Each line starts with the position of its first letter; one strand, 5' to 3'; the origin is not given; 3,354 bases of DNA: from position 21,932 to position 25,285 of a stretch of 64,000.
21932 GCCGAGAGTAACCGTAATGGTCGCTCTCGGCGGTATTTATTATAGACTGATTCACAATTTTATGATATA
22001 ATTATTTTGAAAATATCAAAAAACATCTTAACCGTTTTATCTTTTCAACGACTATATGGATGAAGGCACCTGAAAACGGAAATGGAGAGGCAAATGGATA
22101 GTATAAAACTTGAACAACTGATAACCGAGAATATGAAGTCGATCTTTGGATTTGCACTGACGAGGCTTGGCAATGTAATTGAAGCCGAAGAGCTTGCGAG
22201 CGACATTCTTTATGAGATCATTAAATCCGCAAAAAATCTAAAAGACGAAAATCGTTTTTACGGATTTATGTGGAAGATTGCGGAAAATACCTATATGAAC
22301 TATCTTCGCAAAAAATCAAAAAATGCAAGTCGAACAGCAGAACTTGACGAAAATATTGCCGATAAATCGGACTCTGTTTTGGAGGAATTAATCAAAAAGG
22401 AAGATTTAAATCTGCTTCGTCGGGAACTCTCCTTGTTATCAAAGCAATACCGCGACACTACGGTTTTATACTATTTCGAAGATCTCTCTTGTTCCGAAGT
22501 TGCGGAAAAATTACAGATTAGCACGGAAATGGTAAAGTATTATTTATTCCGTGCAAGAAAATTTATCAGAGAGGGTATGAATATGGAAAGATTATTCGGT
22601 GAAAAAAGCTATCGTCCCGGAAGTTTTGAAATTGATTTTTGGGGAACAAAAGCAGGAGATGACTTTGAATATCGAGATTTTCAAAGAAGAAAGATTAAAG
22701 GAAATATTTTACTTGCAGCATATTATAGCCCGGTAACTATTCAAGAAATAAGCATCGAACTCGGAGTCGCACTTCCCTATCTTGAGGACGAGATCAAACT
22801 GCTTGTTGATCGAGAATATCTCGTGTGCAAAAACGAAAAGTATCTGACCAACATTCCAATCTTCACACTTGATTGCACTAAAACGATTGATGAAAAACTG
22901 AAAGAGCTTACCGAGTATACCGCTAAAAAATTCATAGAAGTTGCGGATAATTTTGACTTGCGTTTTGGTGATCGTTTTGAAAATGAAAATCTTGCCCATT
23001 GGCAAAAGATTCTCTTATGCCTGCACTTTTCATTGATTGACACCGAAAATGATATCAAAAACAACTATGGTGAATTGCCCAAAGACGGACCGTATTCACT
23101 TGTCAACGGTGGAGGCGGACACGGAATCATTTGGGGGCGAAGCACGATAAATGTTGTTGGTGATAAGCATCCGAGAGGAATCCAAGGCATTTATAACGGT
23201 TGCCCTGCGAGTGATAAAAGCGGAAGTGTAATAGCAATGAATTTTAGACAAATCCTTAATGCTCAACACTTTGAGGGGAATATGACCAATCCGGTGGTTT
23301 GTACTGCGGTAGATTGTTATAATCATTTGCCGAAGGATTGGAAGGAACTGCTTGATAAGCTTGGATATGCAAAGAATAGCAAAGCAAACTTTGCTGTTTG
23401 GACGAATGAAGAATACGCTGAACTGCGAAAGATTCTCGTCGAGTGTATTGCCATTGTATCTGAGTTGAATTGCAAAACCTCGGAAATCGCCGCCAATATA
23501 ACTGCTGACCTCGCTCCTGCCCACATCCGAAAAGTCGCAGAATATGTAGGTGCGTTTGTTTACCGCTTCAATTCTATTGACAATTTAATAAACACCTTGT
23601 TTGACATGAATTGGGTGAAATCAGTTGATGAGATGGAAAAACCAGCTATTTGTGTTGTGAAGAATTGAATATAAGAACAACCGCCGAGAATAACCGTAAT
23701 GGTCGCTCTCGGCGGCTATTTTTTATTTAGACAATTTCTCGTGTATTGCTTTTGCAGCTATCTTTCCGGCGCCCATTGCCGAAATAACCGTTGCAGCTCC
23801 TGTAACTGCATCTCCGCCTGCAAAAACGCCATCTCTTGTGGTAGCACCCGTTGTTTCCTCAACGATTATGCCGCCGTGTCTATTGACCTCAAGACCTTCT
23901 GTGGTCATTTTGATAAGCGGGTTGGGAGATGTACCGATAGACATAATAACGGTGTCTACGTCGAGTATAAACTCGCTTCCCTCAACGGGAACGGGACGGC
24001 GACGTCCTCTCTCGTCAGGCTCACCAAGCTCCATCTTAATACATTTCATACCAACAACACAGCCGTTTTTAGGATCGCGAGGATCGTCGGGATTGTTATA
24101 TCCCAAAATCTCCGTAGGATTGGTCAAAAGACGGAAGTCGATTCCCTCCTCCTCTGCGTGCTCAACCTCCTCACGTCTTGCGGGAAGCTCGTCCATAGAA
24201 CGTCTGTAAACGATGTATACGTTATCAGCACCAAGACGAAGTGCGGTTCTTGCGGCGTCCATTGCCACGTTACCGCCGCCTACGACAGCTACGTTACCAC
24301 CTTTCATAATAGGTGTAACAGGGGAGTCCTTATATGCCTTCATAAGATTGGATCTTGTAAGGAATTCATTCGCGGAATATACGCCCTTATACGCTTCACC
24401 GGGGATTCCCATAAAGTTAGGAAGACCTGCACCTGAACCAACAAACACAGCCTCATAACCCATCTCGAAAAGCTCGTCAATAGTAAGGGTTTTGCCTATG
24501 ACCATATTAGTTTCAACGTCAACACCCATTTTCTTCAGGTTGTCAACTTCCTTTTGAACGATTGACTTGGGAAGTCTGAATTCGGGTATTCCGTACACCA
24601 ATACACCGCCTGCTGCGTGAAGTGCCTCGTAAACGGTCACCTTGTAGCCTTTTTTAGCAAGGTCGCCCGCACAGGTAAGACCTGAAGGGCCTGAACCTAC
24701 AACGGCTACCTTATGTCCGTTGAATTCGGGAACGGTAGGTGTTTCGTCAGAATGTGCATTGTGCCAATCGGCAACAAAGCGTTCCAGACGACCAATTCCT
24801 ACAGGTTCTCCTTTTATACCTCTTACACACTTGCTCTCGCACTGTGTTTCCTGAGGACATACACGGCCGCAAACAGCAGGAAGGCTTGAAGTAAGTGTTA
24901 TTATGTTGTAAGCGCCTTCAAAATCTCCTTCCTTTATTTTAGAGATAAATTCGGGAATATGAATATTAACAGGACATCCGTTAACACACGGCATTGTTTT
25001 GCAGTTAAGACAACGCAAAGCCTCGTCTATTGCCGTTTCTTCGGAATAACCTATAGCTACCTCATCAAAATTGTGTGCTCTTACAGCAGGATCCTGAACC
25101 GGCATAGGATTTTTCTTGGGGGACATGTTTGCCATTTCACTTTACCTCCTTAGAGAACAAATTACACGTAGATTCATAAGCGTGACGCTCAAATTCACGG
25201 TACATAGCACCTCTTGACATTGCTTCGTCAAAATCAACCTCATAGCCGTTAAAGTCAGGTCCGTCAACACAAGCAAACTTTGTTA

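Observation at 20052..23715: Expanded family of orphan sigma-70/ECF-like factors with very long C-terminal extensions (two in tandem here, a third at 2666-4336)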

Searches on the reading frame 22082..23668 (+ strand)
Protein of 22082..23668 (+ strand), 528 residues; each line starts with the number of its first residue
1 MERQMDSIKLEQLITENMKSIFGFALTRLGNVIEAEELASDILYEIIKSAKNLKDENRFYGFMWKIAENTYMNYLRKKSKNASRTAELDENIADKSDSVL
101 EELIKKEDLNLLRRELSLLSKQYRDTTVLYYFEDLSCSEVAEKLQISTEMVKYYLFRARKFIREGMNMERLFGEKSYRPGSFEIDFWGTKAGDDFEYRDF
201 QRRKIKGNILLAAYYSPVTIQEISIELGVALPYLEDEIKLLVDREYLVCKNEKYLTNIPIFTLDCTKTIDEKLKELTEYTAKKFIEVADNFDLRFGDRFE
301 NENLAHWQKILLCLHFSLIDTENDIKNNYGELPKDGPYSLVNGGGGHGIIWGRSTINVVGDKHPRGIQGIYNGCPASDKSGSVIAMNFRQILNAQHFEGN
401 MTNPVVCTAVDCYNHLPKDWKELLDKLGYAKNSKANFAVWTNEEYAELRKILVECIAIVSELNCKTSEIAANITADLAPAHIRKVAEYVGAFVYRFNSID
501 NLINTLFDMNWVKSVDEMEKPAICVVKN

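Call 3: search_protein_families(library=pfam, proteins=[window:22082-23668:+], max_evalue=1)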
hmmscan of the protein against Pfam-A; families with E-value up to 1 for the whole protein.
window:22082-23668:+ (528 aa): 8 families
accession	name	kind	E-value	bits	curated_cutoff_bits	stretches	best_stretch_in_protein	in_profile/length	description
PF08281.18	Sigma70_r4_2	-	3.2e-11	43.1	25.7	1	110-161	2-53/54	Sigma-70, region 4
PF04542.20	Sigma70_r2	-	1.2e-08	35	24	1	13-80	1-70/71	Sigma-70 region 2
PF04545.22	Sigma70_r4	-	1e-07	31.8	24.1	1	124-163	10-49/50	Sigma-70, region 4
PF04297.20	UPF0122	-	0.00023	21.8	22.7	1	117-162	16-61/101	Putative helix-turn-helix protein, YlxM / p13 like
PF07638.17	Sigma70_ECF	-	0.0055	17.1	21.1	1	49-164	65-181/185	ECF sigma factor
PF01399.33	PCI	-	0.0077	16.9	22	0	121-157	35-62/84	PCI domain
PF09409.15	PUB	-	0.068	13.5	34.3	0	400-451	31-80/82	PUB domain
PF04967.18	HTH_10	-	0.16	12.2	23.1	0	136-160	25-49/53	HTH DNA binding domain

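Call 4: search_protein_families(library=ncbifam, proteins=[window:22082-23668:+], max_evalue=1)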
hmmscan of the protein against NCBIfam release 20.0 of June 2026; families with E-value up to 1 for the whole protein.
window:22082-23668:+ (528 aa): 97 families (the best 25 are shown)
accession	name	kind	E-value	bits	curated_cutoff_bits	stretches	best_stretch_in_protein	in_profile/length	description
TIGR02937.1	sigma70-ECF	superfamily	5.8e-23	81.3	42.9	1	9-164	2-163/165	sigma-70 family RNA polymerase sigma factor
TIGR02985.1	Sig70_bacteroi1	subfamily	3.3e-21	76.2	126.4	1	11-164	4-160/162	RNA polymerase sigma-70 factor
NF058625.1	sigma_PG0214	equivalog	3.3e-19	69.2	130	1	5-168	1-163/170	GFO_1088 family ECF-type sigma factor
TIGR02950.1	SigM_subfam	subfamily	7e-19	68.2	147.95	1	10-163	2-155/159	RNA polymerase sigma factor, SigM family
NF004113.0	PRK05602.1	equivalog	5.1e-18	65.5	208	1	9-168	46-203/211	RNA polymerase sigma factor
NF009174.0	PRK12522.1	equivalog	6.1e-17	62.2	217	1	9-167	4-168/175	RNA polymerase sigma factor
NF009171.0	PRK12518.1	equivalog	4.1e-16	59.4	208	1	26-166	44-184/191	RNA polymerase sigma factor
NF009168.0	PRK12515.1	subfamily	1.7e-15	57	236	1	7-164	21-177/189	RNA polymerase sigma factor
NF006930.0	PRK09415.1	subfamily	3e-15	56.5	198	1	10-168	18-177/179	RNA polymerase factor sigma C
TIGR02983.1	SigE-fam_strep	subfamily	9.4e-15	54.9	141.55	1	7-167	5-159/162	SigE family RNA polymerase sigma factor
NF009166.1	PRK12513.1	equivalog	1.5e-14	54.1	206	1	8-168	22-188/193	RNA polymerase sigma factor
TIGR02959.1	SigZ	equivalog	6.2e-14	52.2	168.65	1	24-166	11-148/170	RNA polymerase sigma factor SigZ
NF053879.1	RNAPolSigSigVBac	equivalog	6.6e-14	51.9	190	1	10-169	6-158/160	RNA polymerase sigma factor SigV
TIGR02989.1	Sig-70_gvs1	subfamily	7.1e-14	52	124.55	1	11-164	4-156/158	RNA polymerase sigma-70 factor, Rhodopirellula/Verrucomicrobium family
NF007223.0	PRK09641.1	equivalog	7.8e-14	51.9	209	1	18-167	28-185/187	RNA polymerase sigma factor SigW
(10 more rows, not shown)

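Call 14: find_homologous_proteins(query=window:22082-23668:+)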
Query window:22082-23668:+ (528 aa): 742 proteins with E <= 0.001 among 8000 candidates; the best 120 are listed.
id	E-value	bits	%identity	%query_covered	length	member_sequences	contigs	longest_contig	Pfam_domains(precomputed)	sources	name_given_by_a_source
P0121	0.0e+0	1105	92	99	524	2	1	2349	PF04545.23,PF04542.21,PF08281.19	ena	-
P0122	1.4e-298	1009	84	99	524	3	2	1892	PF04545.23,PF04542.21,PF08281.19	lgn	-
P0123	6.3e-298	1007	83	100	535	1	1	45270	PF04545.23,PF04542.21,PF08281.19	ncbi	-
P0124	2.1e-296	1002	83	99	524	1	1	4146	PF04545.23,PF04542.21,PF08281.19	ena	-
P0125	5.0e-296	1001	83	99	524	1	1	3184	PF04545.23,PF04542.21,PF08281.19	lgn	-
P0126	7.4e-296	1000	82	100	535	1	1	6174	PF04545.23,PF04542.21,PF08281.19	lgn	-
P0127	1.2e-294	996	83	99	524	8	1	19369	PF04545.23,PF04542.21,PF08281.19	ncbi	-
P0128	2.2e-293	992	82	99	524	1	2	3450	PF04545.23,PF04542.21,PF08281.19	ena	-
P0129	9.6e-293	990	84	99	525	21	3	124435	PF04545.23,PF08281.19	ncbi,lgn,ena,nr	ncbi:MAG: sigma-70 family RNA polymerase sigma factor [Clostridiales bacterium]|nr:sigma-70 family R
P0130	5.9e-292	987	82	99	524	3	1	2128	PF04545.23,PF04542.21,PF08281.19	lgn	-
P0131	3.0e-291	985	82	99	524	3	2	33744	PF04545.23,PF04542.21,PF08281.19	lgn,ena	-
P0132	5.7e-291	984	82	99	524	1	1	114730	PF04545.23,PF04542.21,PF08281.19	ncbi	-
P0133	7.9e-291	983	82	99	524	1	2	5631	PF04545.23,PF04542.21,PF08281.19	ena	-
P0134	2.7e-290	982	82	99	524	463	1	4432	PF04545.23,PF04542.21,PF08281.19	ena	-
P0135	2.8e-290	982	81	99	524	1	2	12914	PF04545.23,PF04542.21,PF08281.19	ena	-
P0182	1.7e-271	920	77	99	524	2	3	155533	PF04545.23,PF04542.21,PF08281.19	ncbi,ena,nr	ncbi:MAG: sigma-70 family RNA polymerase sigma factor [Clostridia bacterium]|nr:sigma-70 family RNA 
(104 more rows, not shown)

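Call 42: search_protein_families(library=padloc, proteins=[window:22082-23668:+], max_evalue=0.01)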
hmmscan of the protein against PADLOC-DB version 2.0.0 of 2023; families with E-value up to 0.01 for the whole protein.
window:22082-23668:+ (528 aa): 0 families

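Call 44: find_encoding_contigs(protein=P0129, flank=8000, max_places=3)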
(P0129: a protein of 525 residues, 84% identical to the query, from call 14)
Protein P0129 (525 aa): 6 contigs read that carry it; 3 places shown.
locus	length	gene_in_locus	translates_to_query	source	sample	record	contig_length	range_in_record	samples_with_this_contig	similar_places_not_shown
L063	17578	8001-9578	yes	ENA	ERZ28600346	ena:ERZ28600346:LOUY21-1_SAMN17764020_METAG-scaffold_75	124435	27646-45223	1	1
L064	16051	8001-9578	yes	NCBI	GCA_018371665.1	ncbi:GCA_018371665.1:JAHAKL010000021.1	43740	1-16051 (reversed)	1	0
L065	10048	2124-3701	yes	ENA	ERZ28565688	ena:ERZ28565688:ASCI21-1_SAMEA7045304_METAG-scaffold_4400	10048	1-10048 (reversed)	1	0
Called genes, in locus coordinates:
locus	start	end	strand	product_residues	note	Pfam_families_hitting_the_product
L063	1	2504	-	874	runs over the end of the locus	PF00521:DNA_topoisoIV, PF03989:DNA_gyraseA_C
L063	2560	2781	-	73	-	-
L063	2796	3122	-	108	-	PF15569:Imm40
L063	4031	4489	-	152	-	PF16804:DUF5071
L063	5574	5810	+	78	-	-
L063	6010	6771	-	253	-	PF14287:DUF4368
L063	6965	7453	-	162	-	PF00239:Resolvase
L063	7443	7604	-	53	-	PF00239:Resolvase (weak)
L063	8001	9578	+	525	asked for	PF04545:Sigma70_r4 (faint), PF08281:Sigma70_r4_2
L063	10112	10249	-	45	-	-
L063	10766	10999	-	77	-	-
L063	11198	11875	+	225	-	PF13151:DUF3990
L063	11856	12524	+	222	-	PF01381:HTH_3, PF13443:HTH_26 (weak)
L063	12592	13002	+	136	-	PF00383:dCMP_cyt_deam_1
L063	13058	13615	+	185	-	PF00583:Acetyltransf_1, PF13673:Acetyltransf_10, PF13508:Acetyltransf_7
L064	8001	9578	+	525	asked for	PF04545:Sigma70_r4 (faint), PF08281:Sigma70_r4_2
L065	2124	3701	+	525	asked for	PF04545:Sigma70_r4 (faint), PF08281:Sigma70_r4_2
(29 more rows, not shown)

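Call 73: search_protein_families(library=phrogs, proteins=[window:22094-23668:+], max_evalue=0.01)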
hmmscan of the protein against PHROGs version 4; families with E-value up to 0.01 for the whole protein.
window:22094-23668:+ (524 aa): 2 families
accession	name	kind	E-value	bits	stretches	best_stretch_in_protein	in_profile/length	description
phrog_1740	-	transcription regulation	5.8e-19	69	1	4-171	56-225/567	RNA polymerase sigma factor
phrog_1190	-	transcription regulation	2.7e-06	28.2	1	70-164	70-161/167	RNA polymerase sigma factor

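Call 96: find_encoding_contigs(protein=P0182, flank=7000, max_places=3)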
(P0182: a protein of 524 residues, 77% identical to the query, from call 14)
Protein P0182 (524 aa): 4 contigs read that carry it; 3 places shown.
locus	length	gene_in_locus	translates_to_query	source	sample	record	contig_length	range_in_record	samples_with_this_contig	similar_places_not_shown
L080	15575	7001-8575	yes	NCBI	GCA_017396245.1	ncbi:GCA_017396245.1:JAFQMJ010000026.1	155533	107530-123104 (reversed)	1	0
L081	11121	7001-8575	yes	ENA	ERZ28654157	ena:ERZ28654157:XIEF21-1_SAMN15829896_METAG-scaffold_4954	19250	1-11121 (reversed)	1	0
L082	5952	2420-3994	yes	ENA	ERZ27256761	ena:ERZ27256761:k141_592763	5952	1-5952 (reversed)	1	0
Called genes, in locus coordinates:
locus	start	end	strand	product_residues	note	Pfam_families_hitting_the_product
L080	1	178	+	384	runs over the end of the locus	PF04230:PS_pyruv_trans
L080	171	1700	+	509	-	PF01943:Polysacc_synt, PF13440:Polysacc_synt_3, PF03023:MurJ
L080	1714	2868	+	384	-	PF00037:Fer4 (weak), PF12797:Fer4_2 (faint), PF12838:Fer4_7, PF13187:Fer4_9, PF13237:Fer4_10 (weak), PF14697:Fer4_21, PF04422:FrhB_FdhB_N (weak), PF04432:FrhB_FdhB_C, +2 more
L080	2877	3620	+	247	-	PF01643:Acyl-ACP_TE (weak), PF13279:4HBT_2 (faint)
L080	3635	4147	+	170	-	-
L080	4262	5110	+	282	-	PF03419:Peptidase_U4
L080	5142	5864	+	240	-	PF04542:Sigma70_r2, PF04545:Sigma70_r4, PF01381:HTH_3 (weak)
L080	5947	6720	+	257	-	PF04542:Sigma70_r2, PF04539:Sigma70_r3, PF01381:HTH_3 (faint), PF08281:Sigma70_r4_2 (weak), PF04545:Sigma70_r4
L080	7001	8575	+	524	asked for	PF04542:Sigma70_r2 (weak), PF04545:Sigma70_r4 (faint), PF08281:Sigma70_r4_2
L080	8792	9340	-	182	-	-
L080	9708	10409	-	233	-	PF04542:Sigma70_r2, PF04539:Sigma70_r3 (faint), PF04545:Sigma70_r4, PF08281:Sigma70_r4_2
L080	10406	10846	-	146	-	PF13581:HATPase_c_2, PF02518:HATPase_c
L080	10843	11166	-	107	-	PF01740:STAS, PF13466:STAS_2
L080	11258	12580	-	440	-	PF08245:Mur_ligase_M, PF02875:Mur_ligase_C, PF27239:FOL3_C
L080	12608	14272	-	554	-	PF16949:ABC_tran_2 (faint), PF09847:12TM_1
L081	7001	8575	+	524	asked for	PF04542:Sigma70_r2 (weak), PF04545:Sigma70_r4 (faint), PF08281:Sigma70_r4_2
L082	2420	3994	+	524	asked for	PF04542:Sigma70_r2 (weak), PF04545:Sigma70_r4 (faint), PF08281:Sigma70_r4_2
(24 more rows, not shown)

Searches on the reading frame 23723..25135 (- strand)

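Call 13: search_protein_families(library=pfam, proteins=[window:23723-25135:-], max_evalue=0.001)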
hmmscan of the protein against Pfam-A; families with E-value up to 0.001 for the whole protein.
window:23723-25135:- (470 aa): 16 families
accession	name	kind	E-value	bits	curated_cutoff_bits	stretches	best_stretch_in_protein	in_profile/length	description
PF14691.11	Fer4_20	-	3e-44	149.9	25.8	1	19-128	1-111/113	Dihydroprymidine dehydrogenase domain II, 4Fe-4S cluster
PF07992.20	Pyr_redox_2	-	2.2e-35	122.9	26.1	1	142-457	2-291/291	Pyridine nucleotide-disulphide oxidoreductase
PF00070.33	Pyr_redox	-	3.7e-14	53.4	22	2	281-345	1-68/82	Pyridine nucleotide-disulphide oxidoreductase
PF13738.12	Pyr_redox_3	-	2.2e-10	40.7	30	0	268-313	154-197/305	Pyridine nucleotide-disulphide oxidoreductase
PF01946.23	Thi4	-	8e-08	32.2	26.2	1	138-208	15-85/235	Thi4 family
PF13450.12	NAD_binding_8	-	1.7e-07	31.8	21.9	1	145-177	1-33/68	NAD(P)-binding Rossmann-like domain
PF12831.13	FAD_oxidored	-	6.3e-06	26.2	27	1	143-182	2-41/416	FAD dependent oxidoreductase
PF01262.27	AlaDh_PNT_C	-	1.1e-05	25.4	23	1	253-325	3-68/214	Alanine dehydrogenase/PNT, C-terminal domain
PF13241.12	NAD_binding_7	-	2.1e-05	25.4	22.1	0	278-315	6-42/104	Putative NAD(P)-binding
PF01266.30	DAO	-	5.4e-05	23.3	27.9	1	142-175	1-35/353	FAD dependent oxidoreductase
PF00890.30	FAD_binding_2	-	8.1e-05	22.4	20.4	1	143-181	2-40/414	FAD binding domain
PF03486.20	HI0933_like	-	0.00023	21.2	50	1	142-176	2-36/244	HI0933-like protein Rossmann domain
PF03807.23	F420_oxidored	-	0.0003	21.8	21.6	0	282-325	2-45/94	NADP oxidoreductase coenzyme F420-dependent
PF02826.25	2-Hacid_dh_C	-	0.00054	19.8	25.1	0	124-171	23-67/178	D-isomer specific 2-hydroxyacid dehydrogenase, NAD binding domain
PF01134.28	GIDA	-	0.00088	18.9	22.1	0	142-201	1-60/391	Glucose inhibited division protein A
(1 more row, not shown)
